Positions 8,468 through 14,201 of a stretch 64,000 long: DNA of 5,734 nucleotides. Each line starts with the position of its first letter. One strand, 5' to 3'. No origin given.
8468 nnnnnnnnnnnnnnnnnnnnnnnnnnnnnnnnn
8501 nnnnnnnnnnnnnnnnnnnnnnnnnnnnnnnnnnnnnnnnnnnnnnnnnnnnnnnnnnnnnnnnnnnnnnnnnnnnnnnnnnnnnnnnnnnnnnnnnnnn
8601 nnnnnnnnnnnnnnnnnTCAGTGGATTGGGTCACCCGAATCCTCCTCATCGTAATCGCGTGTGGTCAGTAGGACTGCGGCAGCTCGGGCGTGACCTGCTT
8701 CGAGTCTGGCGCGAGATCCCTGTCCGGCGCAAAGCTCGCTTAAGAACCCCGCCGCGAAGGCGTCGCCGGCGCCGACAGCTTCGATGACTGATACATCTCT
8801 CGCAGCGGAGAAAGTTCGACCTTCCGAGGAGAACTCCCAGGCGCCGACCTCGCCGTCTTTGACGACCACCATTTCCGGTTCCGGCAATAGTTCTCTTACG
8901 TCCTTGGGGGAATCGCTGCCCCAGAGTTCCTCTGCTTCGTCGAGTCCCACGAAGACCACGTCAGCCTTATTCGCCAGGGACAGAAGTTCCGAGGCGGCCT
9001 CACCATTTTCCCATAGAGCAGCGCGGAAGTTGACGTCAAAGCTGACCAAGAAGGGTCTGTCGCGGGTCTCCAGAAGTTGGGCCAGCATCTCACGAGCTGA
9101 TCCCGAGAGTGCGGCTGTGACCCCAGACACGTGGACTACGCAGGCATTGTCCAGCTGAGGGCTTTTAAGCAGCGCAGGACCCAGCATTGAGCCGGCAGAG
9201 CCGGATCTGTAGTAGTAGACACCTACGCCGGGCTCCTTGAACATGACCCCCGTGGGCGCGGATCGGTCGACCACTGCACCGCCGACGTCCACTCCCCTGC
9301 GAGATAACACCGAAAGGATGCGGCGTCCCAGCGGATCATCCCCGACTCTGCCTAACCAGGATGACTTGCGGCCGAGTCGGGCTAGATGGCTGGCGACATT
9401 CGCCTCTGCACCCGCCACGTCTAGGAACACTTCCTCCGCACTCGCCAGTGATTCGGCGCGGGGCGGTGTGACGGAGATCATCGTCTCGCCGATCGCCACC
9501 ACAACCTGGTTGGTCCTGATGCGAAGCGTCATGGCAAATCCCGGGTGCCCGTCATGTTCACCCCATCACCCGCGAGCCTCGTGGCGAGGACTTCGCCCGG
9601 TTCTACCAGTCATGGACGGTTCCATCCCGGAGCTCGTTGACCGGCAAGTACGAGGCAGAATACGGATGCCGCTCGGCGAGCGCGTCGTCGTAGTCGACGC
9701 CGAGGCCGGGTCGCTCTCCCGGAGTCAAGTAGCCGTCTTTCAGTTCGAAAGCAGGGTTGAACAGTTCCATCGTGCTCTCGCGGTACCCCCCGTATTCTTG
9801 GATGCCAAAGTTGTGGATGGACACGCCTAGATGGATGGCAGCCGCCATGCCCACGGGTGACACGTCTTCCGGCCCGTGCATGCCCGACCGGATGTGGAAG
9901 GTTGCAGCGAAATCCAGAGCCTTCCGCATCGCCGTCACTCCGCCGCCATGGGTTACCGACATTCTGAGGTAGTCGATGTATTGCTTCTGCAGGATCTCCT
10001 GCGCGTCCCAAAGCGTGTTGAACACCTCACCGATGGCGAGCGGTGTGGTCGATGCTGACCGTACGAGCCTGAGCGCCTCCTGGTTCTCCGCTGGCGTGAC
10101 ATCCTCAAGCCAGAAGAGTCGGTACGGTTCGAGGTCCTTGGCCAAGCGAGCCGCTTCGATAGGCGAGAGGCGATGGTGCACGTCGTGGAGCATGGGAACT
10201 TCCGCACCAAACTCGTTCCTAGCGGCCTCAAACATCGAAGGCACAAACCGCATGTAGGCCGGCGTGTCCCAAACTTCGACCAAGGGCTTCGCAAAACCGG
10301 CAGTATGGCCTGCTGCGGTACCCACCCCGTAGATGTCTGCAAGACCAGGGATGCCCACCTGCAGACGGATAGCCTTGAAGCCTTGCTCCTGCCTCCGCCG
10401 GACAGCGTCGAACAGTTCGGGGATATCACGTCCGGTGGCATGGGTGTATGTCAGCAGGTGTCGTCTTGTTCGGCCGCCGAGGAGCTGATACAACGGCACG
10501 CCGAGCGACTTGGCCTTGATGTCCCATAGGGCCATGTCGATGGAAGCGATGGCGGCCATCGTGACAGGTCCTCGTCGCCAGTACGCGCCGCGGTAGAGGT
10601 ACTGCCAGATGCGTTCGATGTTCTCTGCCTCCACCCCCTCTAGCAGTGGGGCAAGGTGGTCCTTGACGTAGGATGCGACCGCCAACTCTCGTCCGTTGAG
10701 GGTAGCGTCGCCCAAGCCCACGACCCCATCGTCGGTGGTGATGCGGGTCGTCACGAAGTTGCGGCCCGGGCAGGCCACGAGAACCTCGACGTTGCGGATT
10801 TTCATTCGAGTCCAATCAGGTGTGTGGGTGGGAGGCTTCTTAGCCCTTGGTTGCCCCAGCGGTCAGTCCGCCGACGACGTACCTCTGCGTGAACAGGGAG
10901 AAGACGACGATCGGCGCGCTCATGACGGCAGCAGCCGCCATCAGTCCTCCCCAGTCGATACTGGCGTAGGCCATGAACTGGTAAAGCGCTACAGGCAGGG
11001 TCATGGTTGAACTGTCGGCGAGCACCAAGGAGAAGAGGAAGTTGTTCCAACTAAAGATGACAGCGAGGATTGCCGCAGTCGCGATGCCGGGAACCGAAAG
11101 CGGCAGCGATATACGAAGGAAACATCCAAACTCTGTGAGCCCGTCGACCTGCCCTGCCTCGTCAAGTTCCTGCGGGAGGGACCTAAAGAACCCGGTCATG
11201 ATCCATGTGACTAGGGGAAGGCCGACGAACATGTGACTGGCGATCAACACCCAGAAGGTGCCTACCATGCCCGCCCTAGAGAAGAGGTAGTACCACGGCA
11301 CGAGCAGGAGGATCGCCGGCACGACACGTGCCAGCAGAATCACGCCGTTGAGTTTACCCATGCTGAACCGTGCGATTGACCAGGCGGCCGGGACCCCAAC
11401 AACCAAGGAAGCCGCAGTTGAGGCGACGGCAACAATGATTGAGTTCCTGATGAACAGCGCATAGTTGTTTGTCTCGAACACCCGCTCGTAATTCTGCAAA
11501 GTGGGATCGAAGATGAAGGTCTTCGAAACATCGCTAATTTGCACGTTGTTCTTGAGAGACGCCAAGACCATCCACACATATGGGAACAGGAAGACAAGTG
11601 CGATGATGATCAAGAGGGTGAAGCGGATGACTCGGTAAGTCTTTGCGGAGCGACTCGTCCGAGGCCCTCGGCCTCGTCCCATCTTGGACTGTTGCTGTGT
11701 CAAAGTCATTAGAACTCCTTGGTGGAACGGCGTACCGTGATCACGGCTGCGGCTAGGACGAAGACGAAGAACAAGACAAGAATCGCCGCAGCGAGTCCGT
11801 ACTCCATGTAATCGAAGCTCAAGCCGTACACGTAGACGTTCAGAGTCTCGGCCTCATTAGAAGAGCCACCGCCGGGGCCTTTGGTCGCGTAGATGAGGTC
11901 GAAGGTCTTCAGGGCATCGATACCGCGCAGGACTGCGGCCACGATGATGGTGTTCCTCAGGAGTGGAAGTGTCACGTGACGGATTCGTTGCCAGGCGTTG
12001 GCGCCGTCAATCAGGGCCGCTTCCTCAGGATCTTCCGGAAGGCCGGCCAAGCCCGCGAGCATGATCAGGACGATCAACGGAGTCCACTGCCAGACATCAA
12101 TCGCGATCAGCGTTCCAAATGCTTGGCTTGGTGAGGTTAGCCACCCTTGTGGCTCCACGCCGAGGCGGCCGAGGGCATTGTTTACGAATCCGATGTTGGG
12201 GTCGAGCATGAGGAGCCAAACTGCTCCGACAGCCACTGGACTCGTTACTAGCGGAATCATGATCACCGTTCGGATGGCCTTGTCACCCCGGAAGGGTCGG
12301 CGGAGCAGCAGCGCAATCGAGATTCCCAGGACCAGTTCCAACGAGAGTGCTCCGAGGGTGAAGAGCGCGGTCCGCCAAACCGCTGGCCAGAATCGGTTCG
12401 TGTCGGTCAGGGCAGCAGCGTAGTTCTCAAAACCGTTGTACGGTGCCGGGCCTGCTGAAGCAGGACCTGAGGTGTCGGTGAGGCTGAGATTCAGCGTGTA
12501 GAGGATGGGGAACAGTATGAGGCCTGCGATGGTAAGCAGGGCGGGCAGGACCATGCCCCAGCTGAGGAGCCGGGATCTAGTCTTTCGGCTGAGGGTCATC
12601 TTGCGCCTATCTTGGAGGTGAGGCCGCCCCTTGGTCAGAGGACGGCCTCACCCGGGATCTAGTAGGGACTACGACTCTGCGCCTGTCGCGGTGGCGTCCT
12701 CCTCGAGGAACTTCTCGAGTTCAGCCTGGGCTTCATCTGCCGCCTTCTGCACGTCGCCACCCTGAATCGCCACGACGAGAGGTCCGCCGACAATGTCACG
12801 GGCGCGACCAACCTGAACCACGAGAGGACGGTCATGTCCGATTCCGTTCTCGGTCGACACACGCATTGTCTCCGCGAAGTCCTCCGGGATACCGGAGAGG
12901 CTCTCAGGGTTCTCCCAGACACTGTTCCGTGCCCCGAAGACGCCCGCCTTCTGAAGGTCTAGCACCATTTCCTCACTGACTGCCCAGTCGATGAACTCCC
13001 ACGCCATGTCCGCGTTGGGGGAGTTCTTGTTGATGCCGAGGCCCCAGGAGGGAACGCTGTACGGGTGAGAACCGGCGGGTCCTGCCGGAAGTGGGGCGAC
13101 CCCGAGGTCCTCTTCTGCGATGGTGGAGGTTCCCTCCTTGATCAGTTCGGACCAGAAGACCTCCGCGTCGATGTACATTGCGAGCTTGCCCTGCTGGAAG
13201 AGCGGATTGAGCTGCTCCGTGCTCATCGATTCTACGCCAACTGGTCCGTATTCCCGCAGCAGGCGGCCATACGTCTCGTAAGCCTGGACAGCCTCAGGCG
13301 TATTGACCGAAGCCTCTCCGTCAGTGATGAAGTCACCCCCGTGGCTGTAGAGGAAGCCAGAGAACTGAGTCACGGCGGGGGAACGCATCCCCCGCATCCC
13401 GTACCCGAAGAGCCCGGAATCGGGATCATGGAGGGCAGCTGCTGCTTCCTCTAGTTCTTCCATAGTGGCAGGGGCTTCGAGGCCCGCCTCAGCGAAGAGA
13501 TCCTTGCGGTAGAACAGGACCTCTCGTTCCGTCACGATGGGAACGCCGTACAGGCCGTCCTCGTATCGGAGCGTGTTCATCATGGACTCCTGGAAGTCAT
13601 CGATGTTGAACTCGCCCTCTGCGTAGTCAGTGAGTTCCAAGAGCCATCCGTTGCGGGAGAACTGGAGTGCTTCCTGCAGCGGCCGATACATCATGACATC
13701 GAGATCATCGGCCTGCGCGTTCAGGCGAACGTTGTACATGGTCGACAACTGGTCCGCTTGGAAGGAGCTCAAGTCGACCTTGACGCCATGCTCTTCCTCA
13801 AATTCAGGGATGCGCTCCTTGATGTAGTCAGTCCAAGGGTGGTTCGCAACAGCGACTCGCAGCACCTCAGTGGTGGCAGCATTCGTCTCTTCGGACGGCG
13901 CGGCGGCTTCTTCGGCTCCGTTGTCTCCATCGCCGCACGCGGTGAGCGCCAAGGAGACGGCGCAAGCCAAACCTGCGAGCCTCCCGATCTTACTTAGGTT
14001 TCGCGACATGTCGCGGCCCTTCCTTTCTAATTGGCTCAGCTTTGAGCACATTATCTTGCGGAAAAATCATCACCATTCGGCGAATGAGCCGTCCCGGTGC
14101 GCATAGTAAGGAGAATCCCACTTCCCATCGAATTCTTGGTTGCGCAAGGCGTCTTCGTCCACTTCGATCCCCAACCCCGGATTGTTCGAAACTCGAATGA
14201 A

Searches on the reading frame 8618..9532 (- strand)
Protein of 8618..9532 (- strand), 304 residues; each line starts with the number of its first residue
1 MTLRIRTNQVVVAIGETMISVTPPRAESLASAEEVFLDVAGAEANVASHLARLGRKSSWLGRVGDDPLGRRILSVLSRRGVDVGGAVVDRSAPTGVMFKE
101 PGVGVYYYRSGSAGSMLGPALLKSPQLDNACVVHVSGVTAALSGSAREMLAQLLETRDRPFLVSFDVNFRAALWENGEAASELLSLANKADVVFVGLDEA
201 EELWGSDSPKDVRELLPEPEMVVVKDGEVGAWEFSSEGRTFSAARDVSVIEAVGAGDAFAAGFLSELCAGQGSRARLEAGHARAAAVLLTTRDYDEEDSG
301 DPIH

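Call 3: search_protein_families(library=pfam, proteins=[window:8618-9532:-], max_evalue=0.01)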
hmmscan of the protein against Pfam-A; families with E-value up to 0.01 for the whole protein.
window:8618-9532:- (304 aa): 1 family
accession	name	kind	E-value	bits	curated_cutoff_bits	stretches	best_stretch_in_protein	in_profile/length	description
PF00294.29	PfkB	-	5.9e-47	160.9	25.8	1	11-291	4-293/302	pfkB family carbohydrate kinase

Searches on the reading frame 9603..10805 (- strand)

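Call 3: search_protein_families(library=pfam, proteins=[window:9603-10805:-], max_evalue=0.01)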
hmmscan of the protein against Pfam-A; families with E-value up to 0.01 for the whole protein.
window:9603-10805:- (400 aa): 2 families
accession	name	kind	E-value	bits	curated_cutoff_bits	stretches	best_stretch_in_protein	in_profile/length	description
PF13378.12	MR_MLE_C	-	3.6e-46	158.1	29.4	1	133-375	4-218/219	Enolase C-terminal domain-like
PF02746.21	MR_MLE_N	-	1.3e-30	106.5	22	1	16-110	27-117/117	Mandelate racemase / muconate lactonizing enzyme, N-terminal domain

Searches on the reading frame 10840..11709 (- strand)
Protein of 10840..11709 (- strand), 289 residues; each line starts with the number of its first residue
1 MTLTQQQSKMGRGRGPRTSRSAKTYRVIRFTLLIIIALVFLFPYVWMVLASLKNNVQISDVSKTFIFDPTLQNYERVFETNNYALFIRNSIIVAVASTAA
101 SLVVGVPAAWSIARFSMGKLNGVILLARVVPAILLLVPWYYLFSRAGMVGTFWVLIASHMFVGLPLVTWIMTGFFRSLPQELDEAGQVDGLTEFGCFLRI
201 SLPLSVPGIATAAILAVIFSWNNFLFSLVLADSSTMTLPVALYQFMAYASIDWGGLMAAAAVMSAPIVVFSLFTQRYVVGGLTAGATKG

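Call 3: search_protein_families(library=pfam, proteins=[window:10840-11709:-], max_evalue=0.01)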
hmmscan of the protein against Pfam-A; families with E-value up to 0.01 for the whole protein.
window:10840-11709:- (289 aa): 1 family
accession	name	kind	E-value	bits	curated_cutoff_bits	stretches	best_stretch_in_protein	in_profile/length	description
PF00528.27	BPD_transp_1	-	3.1e-16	60.1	26.4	1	104-279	4-179/184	Binding-protein-dependent transport system inner membrane component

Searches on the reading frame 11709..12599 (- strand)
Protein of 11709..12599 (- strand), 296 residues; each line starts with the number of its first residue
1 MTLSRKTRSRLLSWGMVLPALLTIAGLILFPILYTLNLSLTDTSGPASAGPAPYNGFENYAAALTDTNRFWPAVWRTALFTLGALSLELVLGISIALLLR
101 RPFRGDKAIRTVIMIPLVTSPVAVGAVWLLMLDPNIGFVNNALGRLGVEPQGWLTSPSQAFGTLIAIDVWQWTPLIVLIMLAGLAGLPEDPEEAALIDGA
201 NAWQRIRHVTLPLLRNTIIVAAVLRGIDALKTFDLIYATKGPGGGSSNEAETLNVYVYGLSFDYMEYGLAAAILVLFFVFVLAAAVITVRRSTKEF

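Call 3: search_protein_families(library=pfam, proteins=[window:11709-12599:-], max_evalue=0.01)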
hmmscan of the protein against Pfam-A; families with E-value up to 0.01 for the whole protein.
window:11709-12599:- (296 aa): 1 family
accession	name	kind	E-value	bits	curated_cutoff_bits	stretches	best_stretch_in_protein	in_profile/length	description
PF00528.27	BPD_transp_1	-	3.1e-21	76.4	26.4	1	89-284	2-173/184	Binding-protein-dependent transport system inner membrane component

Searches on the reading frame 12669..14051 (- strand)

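Call 3: search_protein_families(library=pfam, proteins=[window:12669-14051:-], max_evalue=0.01)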
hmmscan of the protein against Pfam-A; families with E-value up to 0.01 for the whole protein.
window:12669-14051:- (460 aa): 2 families
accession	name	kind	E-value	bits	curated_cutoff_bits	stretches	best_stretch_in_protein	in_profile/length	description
PF01547.30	SBP_bac_1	-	8.6e-45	154.5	26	1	73-361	4-304/307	Bacterial extracellular solute-binding protein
PF13416.11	SBP_bac_8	-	1.1e-26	94.7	27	1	81-377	3-264/279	Bacterial extracellular solute-binding protein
